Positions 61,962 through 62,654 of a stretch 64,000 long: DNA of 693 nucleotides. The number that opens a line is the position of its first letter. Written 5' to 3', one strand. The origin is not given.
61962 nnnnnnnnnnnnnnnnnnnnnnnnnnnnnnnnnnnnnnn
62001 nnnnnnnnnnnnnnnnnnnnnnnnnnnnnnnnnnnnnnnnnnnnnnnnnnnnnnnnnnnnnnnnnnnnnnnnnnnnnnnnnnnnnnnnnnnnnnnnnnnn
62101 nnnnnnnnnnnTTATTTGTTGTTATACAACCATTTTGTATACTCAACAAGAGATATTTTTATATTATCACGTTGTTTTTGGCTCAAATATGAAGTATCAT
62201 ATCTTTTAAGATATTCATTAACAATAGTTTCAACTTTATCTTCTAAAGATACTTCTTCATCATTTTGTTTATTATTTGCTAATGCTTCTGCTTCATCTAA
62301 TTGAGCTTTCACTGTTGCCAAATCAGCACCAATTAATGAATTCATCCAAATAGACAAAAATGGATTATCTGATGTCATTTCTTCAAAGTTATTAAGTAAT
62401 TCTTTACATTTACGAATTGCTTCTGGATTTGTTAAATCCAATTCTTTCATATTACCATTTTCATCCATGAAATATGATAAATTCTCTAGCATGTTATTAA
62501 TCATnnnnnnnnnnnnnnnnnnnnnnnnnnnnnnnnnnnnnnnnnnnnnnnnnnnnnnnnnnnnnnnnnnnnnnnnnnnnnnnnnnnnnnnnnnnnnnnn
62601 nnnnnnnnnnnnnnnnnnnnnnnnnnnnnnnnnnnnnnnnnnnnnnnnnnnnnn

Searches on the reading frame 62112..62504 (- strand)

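Call 4: search_protein_families(library=pfam, proteins=[window:62112-62504:-], max_evalue=0.01)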
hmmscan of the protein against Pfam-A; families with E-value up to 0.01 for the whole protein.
window:62112-62504:- (130 aa): 0 families

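Call 5: search_protein_families(library=phrogs, proteins=[window:62112-62504:-], max_evalue=0.01)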
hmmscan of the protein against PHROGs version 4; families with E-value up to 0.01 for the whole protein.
window:62112-62504:- (130 aa): 1 family
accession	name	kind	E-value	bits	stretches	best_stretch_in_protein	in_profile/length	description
phrog_19056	-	unknown function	0.0062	17.7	0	95-126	9-41/57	-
